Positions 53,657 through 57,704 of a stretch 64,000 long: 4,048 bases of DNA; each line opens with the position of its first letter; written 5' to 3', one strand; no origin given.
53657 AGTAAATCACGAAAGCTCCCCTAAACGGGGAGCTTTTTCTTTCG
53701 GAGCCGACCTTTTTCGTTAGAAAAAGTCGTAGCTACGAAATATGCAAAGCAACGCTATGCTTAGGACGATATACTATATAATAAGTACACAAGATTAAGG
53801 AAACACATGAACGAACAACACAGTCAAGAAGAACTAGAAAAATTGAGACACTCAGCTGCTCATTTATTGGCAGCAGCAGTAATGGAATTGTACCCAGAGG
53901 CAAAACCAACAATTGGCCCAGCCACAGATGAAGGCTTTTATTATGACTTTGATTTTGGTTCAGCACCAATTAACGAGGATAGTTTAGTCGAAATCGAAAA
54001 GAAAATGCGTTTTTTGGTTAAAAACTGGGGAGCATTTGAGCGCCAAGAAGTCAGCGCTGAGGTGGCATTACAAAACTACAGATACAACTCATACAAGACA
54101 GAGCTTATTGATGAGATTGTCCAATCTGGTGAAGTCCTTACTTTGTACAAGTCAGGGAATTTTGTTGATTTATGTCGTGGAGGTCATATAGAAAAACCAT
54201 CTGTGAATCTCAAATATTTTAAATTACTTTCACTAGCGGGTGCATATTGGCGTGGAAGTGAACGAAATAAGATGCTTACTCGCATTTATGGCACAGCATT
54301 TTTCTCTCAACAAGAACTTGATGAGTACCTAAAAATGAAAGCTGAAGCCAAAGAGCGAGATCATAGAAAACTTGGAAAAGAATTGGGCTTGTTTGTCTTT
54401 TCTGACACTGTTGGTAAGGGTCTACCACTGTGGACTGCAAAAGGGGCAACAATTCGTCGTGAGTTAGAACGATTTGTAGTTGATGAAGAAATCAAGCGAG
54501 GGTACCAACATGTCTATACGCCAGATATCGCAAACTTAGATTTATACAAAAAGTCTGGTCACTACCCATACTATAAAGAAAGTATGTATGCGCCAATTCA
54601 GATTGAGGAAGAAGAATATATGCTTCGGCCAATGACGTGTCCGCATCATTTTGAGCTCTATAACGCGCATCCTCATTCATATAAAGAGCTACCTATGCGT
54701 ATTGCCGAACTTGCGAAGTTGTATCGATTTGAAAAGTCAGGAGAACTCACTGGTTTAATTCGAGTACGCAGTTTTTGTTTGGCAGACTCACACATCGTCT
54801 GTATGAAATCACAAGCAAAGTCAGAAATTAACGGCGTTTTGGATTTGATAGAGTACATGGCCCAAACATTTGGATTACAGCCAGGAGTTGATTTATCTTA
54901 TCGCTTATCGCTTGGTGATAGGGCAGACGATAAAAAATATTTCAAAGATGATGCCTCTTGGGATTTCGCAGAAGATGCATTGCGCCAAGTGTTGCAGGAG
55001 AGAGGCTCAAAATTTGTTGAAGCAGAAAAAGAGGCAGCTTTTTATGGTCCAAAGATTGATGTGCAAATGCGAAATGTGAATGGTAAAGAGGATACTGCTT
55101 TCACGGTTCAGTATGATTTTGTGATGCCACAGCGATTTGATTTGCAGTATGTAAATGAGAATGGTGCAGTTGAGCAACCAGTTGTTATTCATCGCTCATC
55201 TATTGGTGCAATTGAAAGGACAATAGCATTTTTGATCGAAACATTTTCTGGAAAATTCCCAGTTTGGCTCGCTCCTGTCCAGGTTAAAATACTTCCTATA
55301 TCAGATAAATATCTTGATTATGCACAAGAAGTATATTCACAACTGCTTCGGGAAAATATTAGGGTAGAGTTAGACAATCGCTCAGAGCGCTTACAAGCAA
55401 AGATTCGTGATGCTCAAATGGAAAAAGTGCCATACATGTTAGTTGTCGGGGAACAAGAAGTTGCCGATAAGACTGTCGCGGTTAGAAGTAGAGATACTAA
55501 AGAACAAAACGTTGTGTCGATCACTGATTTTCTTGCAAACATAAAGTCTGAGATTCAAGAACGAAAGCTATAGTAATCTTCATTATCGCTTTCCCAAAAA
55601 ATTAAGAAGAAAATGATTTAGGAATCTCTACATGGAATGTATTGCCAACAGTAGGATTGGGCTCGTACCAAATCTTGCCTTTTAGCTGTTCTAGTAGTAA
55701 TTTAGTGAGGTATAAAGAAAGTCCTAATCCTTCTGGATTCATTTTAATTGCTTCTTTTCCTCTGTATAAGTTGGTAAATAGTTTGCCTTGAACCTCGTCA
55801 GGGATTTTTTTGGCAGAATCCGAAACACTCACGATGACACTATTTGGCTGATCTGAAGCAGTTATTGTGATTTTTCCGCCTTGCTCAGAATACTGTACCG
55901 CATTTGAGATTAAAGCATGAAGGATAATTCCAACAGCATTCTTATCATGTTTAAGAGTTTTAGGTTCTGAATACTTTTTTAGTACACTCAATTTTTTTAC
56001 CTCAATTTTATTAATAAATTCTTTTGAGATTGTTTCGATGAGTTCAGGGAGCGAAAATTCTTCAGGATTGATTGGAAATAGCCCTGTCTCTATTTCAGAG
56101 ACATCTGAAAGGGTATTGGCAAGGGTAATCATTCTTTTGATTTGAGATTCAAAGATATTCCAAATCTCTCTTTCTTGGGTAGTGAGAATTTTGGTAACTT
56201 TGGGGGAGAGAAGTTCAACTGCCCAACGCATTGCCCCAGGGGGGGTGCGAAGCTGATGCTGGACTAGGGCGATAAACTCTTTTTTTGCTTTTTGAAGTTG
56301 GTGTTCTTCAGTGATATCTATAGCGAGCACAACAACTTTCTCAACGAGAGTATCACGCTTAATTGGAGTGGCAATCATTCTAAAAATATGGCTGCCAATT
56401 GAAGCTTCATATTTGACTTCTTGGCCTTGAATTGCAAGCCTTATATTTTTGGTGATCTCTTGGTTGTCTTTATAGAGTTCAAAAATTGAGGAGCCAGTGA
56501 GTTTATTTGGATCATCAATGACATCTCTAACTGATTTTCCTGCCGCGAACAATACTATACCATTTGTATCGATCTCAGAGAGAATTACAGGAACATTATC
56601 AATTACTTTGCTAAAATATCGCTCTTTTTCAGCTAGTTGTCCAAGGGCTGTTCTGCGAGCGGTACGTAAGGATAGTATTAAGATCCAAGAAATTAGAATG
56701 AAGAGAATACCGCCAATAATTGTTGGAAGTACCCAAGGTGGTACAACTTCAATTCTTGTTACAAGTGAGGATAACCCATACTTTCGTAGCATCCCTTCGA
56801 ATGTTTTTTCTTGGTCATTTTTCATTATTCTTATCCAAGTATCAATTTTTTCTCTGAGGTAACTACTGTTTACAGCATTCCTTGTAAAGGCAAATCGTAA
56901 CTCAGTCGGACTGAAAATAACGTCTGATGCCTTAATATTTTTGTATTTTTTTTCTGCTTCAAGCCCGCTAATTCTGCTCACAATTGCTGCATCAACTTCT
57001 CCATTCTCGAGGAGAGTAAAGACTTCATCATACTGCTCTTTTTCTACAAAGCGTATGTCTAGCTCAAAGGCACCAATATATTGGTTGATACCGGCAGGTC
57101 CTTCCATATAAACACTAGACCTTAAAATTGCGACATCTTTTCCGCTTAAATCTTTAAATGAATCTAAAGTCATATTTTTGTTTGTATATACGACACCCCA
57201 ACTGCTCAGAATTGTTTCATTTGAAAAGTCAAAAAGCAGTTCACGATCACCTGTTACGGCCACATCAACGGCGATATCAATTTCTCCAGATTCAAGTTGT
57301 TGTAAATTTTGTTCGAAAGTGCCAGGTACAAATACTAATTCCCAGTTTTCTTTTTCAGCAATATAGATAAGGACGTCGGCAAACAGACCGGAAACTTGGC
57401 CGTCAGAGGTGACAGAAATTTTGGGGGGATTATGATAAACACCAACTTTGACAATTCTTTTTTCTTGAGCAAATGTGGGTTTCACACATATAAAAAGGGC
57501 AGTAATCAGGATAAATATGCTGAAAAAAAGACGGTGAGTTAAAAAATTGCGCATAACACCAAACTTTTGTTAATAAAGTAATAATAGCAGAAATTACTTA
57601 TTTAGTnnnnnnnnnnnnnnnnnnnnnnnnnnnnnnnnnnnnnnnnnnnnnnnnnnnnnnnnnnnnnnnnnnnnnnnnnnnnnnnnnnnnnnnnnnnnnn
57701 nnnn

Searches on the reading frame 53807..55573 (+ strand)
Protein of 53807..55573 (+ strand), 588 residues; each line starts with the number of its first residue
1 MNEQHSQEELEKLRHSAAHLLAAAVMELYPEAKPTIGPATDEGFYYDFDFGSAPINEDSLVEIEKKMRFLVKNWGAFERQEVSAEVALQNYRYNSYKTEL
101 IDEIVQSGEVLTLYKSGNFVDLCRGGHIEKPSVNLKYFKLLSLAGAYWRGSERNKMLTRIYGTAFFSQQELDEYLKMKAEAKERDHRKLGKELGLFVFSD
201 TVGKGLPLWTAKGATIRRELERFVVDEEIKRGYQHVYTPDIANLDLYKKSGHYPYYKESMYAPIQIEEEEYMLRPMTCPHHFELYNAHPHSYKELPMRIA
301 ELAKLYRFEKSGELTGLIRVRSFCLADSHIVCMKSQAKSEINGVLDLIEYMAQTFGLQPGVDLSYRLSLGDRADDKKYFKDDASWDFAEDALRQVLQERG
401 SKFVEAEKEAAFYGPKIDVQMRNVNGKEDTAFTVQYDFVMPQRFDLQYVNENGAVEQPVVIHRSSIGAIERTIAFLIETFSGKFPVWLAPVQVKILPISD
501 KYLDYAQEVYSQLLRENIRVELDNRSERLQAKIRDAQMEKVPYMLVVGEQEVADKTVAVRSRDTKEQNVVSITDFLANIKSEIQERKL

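Call 13: search_protein_families(library=ncbifam, proteins=[window:53807-55573:+])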
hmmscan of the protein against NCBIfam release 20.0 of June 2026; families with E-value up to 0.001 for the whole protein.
window:53807-55573:+ (588 aa): 13 families
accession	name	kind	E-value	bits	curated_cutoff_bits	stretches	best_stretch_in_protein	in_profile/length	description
TIGR00418.1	thrS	equivalog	1.8e-200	667.6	383.65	1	14-582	1-564/565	threonine--tRNA ligase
NF003068.0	PRK03991.1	equivalog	2.1e-72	244.4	484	1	172-584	185-593/613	threonine--tRNA ligase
NF006625.0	PRK09194.1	equivalog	2.3e-25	89.5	558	2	443-579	418-558/559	proline--tRNA ligase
TIGR00408.1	proS_fam_I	equivalog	1.3e-23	83.6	437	2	442-585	233-383/475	proline--tRNA ligase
NF011500.0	PRK14938.1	equivalog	2.1e-22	79.7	362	1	483-585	267-371/387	Ser-tRNA(Thr) hydrolase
NF008979.1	PRK12325.1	exception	1.3e-21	77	550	2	456-579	305-436/437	proline--tRNA ligase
TIGR00409.1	proS_fam_II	equivalog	2.8e-19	69.4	306.7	2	447-577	428-563/568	proline--tRNA ligase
TIGR00442.1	hisS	equivalog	7.9e-18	64.6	286.75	2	484-571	318-405/406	histidine--tRNA ligase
NF003211.1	PRK04173.1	equivalog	1.6e-15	56.9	312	1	265-575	157-450/454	glycine--tRNA ligase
TIGR00389.1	glyS_dimeric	equivalog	9.7e-15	54.1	243.3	1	483-581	464-563/565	glycine--tRNA ligase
TIGR00414.1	serS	equivalog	2.1e-09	36.9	301.65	1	176-346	132-305/418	serine--tRNA ligase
NF009085.0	PRK12420.1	equivalog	2.7e-07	30.3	540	1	491-573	339-420/426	histidine--tRNA ligase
NF002120.0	PRK00960.1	equivalog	8e-06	24.7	611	0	200-261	210-272/518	serine--tRNA ligase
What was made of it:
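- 53807..55573 (+): thrS, encoding threonine--tRNA ligase (588 aa). TIGR00418 at 667.6 bits against a cutoff of 383.65 (call 13).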

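Call 14: find_homologous_proteins(query=window:53807-55573:+, max_evalue=1e-50)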
Query window:53807-55573:+ (588 aa): 8000 proteins with E <= 1e-50 among 8000 candidates; the best 120 are listed.
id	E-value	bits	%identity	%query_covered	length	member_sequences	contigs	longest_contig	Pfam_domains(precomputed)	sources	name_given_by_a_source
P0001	0.0e+0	1328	100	100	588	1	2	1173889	PF03129.26,PF00587.31,PF07973.20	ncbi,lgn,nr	ncbi:MAG: threonine--tRNA ligase [Patescibacteria group bacterium]|nr:MAG: threonine--tRNA ligase [P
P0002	0.0e+0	1327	100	100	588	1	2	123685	PF03129.26,PF00587.31,PF07973.20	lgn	-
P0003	0.0e+0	1326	100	100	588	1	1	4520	PF03129.26,PF00587.31,PF07973.20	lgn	-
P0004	0.0e+0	1191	88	100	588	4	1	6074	PF03129.26,PF00587.31,PF07973.20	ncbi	-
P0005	0.0e+0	1188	87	100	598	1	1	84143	PF03129.26,PF00587.31,PF07973.20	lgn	-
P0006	0.0e+0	1186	89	99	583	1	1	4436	PF03129.26,PF00587.31,PF07973.20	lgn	-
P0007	0.0e+0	1177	88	100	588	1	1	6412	PF03129.26,PF00587.31,PF07973.20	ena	-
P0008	0.0e+0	1176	88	98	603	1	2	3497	PF03129.26,PF00587.31,PF07973.20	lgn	-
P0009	0.0e+0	1159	86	100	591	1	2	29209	PF03129.26,PF00587.31,PF07973.20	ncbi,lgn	-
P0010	0.0e+0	1130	84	100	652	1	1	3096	PF03129.26,PF00587.31,PF07973.20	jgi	-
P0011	0.0e+0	1129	83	99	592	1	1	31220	PF03129.26,PF00587.31,PF07973.20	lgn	-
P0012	0.0e+0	1128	82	100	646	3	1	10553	PF03129.26,PF00587.31,PF07973.20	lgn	-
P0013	0.0e+0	1123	83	100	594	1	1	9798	PF03129.26,PF00587.31,PF07973.20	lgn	-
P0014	0.0e+0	1123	83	100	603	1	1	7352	PF03129.26,PF00587.31,PF07973.20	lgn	-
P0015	0.0e+0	1115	82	100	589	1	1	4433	PF03129.26,PF00587.31,PF07973.20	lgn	-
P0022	0.0e+0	1054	78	99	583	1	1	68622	PF03129.26,PF00587.31,PF07973.20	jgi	jgi:threonyl-tRNA synthetase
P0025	0.0e+0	1044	76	100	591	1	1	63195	PF03129.26,PF00587.31,PF07973.20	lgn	-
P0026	0.0e+0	1036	76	98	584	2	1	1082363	PF03129.26,PF00587.31,PF07973.20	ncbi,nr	ncbi:MAG: threonine--tRNA ligase [Pseudomonadales bacterium]|nr:threonine--tRNA ligase [Pseudomonada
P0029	2.5e-295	999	74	100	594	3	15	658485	PF03129.26,PF00587.31,PF07973.20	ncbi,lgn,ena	-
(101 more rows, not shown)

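Call 15: find_encoding_contigs(protein=P0005, flank=3000, max_places=2)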
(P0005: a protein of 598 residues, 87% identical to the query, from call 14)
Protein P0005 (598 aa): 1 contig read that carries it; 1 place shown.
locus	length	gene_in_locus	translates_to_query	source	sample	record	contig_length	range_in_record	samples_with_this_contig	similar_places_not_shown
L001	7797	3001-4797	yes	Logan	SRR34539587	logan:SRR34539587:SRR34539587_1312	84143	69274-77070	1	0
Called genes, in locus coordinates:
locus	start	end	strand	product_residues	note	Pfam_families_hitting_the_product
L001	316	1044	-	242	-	-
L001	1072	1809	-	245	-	-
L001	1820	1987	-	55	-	-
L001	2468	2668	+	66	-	-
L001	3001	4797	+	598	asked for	PF07973:tRNA_SAD (weak), PF00587:tRNA-synt_2b, PF03129:HGTP_anticodon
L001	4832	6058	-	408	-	-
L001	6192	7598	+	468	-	-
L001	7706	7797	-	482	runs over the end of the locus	-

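Call 16: find_encoding_contigs(protein=P0009, flank=3000, max_places=2)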
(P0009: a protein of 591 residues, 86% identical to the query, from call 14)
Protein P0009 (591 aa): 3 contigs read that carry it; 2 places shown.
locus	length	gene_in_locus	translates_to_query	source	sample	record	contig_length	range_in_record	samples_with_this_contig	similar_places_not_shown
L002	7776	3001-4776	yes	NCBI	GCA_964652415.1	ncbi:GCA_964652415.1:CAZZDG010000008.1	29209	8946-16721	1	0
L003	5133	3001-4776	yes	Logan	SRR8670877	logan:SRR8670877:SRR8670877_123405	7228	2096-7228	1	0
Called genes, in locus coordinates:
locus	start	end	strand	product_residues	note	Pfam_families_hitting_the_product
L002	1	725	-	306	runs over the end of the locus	-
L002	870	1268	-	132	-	PF16320:Ribosomal_L12_N, PF00542:Ribosomal_L12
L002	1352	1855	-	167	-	PF00466:Ribosomal_L10, PF27436:RL10_C (weak)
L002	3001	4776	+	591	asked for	PF07973:tRNA_SAD, PF00587:tRNA-synt_2b, PF03129:HGTP_anticodon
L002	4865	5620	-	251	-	PF00687:Ribosomal_L1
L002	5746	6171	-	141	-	PF03946:Ribosomal_L11_N, PF00298:Ribosomal_L11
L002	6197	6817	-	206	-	PF02357:NusG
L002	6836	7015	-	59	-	PF00584:SecE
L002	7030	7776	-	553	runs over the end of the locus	-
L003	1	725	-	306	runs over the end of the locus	-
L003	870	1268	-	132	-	PF16320:Ribosomal_L12_N, PF00542:Ribosomal_L12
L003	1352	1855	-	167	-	PF00466:Ribosomal_L10, PF27436:RL10_C (weak)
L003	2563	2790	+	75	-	-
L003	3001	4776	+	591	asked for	PF07973:tRNA_SAD, PF00587:tRNA-synt_2b, PF03129:HGTP_anticodon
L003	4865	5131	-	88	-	?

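Call 17: find_encoding_contigs(protein=P0025, flank=3000, max_places=2)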
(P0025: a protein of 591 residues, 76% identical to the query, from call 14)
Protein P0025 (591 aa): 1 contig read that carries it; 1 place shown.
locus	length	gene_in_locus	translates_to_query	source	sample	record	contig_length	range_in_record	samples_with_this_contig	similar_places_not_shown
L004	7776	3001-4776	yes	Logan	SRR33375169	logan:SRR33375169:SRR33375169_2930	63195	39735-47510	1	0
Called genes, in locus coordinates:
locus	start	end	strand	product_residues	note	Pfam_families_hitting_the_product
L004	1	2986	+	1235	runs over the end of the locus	-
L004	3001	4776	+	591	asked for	PF07973:tRNA_SAD (weak), PF00587:tRNA-synt_2b, PF03129:HGTP_anticodon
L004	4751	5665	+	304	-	-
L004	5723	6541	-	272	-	PF00687:Ribosomal_L1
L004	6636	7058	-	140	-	PF03946:Ribosomal_L11_N, PF00298:Ribosomal_L11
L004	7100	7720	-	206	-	PF02357:NusG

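Call 18: find_encoding_contigs(protein=P0026, flank=3000, max_places=2)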
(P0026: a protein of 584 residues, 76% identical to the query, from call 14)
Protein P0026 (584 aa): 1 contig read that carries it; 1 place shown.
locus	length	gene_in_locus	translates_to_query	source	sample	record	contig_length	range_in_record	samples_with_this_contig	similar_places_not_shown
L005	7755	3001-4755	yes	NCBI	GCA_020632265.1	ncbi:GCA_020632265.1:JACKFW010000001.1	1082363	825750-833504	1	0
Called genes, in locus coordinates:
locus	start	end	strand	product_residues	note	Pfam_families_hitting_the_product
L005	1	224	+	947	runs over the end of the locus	-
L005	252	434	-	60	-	PF12728:HTH_17, PF13411:MerR_1, PF00376:MerR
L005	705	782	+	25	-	-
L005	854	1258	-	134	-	PF16320:Ribosomal_L12_N, PF00542:Ribosomal_L12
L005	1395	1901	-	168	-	PF00466:Ribosomal_L10, PF27436:RL10_C (faint)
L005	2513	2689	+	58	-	-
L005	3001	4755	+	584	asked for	PF07973:tRNA_SAD, PF00587:tRNA-synt_2b, PF03129:HGTP_anticodon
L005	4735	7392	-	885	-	PF00690:Cation_ATPase_N, PF00122:E1-E2_ATPase, PF00702:Hydrolase, PF13246:Cation_ATPase, PF00689:Cation_ATPase_C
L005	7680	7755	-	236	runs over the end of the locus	PF00687:Ribosomal_L1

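Call 39: find_encoding_contigs(protein=P0011, flank=2500, max_places=1)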
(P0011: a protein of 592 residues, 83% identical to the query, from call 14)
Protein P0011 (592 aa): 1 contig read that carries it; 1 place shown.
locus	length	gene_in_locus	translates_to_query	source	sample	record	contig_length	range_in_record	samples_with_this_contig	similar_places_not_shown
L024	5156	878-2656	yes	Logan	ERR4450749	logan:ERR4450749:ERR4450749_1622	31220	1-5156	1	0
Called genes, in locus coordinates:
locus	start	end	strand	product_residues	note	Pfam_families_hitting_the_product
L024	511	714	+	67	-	-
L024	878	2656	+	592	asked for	PF07973:tRNA_SAD, PF00587:tRNA-synt_2b, PF03129:HGTP_anticodon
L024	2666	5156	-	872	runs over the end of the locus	PF00690:Cation_ATPase_N, PF00122:E1-E2_ATPase, PF00702:Hydrolase, PF13246:Cation_ATPase, PF00689:Cation_ATPase_C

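Call 40: find_encoding_contigs(protein=P0022, flank=2500, max_places=1)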
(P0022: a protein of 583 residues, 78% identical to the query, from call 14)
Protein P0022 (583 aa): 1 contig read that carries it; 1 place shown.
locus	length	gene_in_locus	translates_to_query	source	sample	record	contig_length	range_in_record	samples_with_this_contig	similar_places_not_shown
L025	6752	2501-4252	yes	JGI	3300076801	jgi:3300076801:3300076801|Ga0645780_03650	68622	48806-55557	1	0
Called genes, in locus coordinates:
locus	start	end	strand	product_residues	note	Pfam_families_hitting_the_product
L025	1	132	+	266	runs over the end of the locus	-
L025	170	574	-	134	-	PF16320:Ribosomal_L12_N, PF00542:Ribosomal_L12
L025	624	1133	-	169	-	PF00466:Ribosomal_L10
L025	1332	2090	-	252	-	-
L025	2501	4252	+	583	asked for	PF07973:tRNA_SAD (weak), PF00587:tRNA-synt_2b, PF03129:HGTP_anticodon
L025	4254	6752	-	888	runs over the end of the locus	PF00690:Cation_ATPase_N, PF00122:E1-E2_ATPase, PF13246:Cation_ATPase, PF00702:Hydrolase, PF00689:Cation_ATPase_C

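Call 41: find_encoding_contigs(protein=P0029, flank=2500, max_places=1)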
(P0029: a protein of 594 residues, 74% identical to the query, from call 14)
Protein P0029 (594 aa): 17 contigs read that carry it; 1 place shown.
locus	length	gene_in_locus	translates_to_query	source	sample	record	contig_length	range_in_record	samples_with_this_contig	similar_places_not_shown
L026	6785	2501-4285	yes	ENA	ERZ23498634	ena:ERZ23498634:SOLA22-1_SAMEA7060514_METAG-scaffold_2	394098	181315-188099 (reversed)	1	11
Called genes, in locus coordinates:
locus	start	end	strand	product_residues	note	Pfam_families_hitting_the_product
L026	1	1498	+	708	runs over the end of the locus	PF03109:ABC1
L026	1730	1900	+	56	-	-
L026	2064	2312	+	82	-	-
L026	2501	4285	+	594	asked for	PF07973:tRNA_SAD, PF00587:tRNA-synt_2b, PF03129:HGTP_anticodon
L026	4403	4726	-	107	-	-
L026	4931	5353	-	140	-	-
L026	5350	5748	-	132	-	-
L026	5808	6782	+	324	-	PF00294:PfkB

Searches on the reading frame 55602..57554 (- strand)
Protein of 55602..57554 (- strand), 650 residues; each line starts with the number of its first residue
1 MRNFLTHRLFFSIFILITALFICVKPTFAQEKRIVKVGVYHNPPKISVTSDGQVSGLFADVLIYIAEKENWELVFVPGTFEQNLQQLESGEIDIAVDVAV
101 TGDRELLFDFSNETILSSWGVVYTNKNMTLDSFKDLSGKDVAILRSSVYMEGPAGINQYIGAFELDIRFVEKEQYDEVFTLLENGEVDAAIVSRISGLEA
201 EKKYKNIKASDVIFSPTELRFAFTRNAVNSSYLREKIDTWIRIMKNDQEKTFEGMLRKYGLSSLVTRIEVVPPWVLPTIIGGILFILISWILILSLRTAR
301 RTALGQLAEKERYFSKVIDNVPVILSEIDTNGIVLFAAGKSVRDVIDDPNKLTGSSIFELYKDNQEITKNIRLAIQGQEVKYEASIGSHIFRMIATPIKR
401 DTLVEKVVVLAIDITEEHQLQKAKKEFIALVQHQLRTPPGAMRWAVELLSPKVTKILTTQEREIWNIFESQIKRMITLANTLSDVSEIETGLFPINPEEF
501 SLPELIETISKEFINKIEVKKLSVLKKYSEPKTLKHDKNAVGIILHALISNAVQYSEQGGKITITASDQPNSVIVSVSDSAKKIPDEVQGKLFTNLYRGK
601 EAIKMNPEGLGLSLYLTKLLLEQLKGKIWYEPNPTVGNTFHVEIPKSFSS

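Call 13: search_protein_families(library=ncbifam, proteins=[window:55602-57554:-])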
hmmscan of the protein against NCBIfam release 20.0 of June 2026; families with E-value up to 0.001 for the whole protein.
window:55602-57554:- (650 aa): 76 families (the best 25 are shown)
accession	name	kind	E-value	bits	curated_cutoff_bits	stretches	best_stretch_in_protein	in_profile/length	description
NF046044.1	PnpS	equivalog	2.6e-43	148.5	400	1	297-645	40-390/390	two-component system histidine kinase PnpS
NF033092.0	HK_WalK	equivalog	8.8e-35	120.3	725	1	329-645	275-593/594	cell wall metabolism sensor histidine kinase WalK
TIGR02966.1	phoR_proteo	equivalog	2.1e-32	112.5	334.2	1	367-643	60-332/333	phosphate regulon sensor histidine kinase PhoR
NF047874.1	MASE3_PAS_HK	subfamily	3e-31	108.9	560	1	372-647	342-626/655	MASE3 domain-containing sensor histidine kinase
NF006800.0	PRK09303.1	equivalog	1.2e-26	93.6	342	1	406-645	133-376/383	histidine kinase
NF041947.1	LuxQ_Vibrio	equivalog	3.4e-25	88.1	1200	1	303-646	340-696/843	quorum-sensing autoinducer 2 sensor kinase/phosphatase LuxQ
NF033091.0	HK_VanS_ACDEFG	equivalog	8.4e-25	87.4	400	1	420-644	70-292/293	vancomycin resistance histidine kinase VanS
NF012163.2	BaeS_SmeS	equivalog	1.8e-24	86.5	500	1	418-645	234-457/457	sensor histidine kinase efflux regulator BaeS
NF041880.1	EPS_EpsF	equivalog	7.2e-24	84.1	900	1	421-645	271-492/492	response regulator EpsF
NF041832.1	near_NosP_CTERM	subfamily_domain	1.5e-23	83.5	400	1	421-647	4-226/370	NahK/ErcS family hybrid sensor histidine kinase/response regulator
TIGR02956.1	TMAO_torS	equivalog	1.7e-23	82.7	676.5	1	419-645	459-681/967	TMAO reductase system sensor histidine kinase/response regulator TorS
NF045595.1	HK_scytonemin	equivalog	2e-22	79.4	865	1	415-646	406-635/637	scytonemin biosynthesis sensor histidine kinase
NF041735.1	hist_kin_RppB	equivalog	6.7e-22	77.9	400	1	424-645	216-438/438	two-component system sensor histidine kinase RppB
NF008235.0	PRK11006.1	equivalog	6.8e-21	74.6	390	1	406-647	186-424/431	phosphate regulon sensor histidine kinase PhoR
NF008312.0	PRK11100.1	equivalog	2.7e-20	72.7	356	1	426-645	258-473/477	two-component system sensor histidine kinase CreC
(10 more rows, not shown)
